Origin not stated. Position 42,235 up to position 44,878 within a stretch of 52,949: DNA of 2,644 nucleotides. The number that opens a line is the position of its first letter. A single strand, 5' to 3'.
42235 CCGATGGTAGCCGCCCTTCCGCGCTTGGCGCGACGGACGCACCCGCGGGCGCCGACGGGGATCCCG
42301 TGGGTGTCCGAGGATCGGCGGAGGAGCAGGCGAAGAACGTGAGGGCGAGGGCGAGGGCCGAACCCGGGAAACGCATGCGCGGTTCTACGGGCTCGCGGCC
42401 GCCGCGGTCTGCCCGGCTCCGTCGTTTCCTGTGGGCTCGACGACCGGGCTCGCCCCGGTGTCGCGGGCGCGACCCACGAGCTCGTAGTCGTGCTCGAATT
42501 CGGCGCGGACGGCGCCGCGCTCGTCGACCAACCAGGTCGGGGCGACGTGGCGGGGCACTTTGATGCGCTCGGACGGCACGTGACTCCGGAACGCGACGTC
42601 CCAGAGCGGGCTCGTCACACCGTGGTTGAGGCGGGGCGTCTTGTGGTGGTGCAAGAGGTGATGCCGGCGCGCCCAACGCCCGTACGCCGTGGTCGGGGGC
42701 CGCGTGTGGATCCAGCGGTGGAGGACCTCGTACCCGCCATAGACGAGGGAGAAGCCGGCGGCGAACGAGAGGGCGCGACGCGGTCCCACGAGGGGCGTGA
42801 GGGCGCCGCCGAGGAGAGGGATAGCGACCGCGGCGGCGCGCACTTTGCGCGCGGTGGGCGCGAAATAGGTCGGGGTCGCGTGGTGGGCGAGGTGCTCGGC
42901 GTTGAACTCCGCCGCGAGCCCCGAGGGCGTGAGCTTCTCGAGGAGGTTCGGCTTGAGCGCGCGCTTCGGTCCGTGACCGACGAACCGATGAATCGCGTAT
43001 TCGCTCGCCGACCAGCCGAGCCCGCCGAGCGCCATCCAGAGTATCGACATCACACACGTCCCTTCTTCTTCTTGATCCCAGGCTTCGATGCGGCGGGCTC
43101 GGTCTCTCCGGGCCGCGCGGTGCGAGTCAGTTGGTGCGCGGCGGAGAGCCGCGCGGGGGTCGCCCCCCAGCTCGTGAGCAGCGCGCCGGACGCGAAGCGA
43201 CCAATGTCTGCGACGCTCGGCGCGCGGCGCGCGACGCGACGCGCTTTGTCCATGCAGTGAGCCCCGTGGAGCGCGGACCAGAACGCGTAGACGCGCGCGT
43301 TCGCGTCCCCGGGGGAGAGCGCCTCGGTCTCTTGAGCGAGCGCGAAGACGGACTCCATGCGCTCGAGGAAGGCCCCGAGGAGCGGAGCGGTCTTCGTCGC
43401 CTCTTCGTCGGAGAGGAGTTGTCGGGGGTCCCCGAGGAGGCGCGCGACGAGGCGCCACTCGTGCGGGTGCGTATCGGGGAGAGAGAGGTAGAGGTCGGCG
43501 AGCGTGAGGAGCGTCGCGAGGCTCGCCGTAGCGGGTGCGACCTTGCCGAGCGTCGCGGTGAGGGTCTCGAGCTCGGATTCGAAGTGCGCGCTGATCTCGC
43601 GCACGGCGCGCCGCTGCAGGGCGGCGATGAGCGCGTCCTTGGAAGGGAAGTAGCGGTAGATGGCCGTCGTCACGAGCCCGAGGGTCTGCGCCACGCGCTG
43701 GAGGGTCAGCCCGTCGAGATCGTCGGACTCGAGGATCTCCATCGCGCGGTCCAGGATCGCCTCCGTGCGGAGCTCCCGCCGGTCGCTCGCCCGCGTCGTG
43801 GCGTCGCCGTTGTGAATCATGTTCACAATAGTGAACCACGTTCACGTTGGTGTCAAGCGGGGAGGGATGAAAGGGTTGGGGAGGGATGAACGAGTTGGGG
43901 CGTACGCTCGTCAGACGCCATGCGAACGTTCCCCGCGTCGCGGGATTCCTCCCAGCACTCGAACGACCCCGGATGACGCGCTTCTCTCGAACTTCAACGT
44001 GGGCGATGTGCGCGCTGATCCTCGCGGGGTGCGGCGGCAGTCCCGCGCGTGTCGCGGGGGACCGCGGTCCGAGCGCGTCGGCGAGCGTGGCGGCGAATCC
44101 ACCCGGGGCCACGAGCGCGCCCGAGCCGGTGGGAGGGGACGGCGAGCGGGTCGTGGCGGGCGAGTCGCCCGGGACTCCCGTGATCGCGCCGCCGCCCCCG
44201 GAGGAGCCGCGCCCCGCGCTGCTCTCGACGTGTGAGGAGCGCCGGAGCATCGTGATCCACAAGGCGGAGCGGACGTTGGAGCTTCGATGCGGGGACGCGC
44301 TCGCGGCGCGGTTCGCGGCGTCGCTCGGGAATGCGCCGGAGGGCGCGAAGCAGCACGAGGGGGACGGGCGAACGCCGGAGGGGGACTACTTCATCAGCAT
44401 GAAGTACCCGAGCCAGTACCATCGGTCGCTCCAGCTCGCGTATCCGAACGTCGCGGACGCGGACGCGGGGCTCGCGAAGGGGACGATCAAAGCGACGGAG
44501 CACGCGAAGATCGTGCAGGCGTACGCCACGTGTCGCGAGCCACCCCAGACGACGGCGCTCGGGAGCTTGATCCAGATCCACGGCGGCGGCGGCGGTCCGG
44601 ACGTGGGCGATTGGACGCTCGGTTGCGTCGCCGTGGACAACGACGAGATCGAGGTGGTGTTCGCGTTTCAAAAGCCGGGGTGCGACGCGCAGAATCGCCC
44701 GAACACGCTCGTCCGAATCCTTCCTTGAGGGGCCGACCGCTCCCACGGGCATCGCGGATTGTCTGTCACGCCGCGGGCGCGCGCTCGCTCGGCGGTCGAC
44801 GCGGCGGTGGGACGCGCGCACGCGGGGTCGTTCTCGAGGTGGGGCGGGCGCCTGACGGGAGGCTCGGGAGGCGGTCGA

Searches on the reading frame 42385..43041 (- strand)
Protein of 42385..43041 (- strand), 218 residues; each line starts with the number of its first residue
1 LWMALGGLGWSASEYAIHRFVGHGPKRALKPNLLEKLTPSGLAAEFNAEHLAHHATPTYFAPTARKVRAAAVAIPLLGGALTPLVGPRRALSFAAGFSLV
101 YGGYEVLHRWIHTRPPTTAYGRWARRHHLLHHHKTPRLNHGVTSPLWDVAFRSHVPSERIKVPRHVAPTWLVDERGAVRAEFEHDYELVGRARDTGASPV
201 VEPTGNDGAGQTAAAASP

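Call 37: search_protein_families(library=pfam, max_evalue=0.001, proteins=[window:42385-43041:-])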
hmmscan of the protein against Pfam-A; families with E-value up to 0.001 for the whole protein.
window:42385-43041:- (218 aa): 1 family
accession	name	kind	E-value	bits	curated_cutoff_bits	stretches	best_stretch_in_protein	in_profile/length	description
PF04116.19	FA_hydroxylase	-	5.2e-12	46.8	31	1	4-152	2-131/132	Fatty acid hydroxylase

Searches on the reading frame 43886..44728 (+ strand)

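Call 37: search_protein_families(library=pfam, max_evalue=0.001, proteins=[window:43886-44728:+])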
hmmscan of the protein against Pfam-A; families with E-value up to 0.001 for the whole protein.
window:43886-44728:+ (280 aa): 1 family
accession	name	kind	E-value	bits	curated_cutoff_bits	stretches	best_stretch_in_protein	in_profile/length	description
PF03734.19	YkuD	-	2.2e-11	45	23.4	1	120-265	2-141/146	L,D-transpeptidase catalytic domain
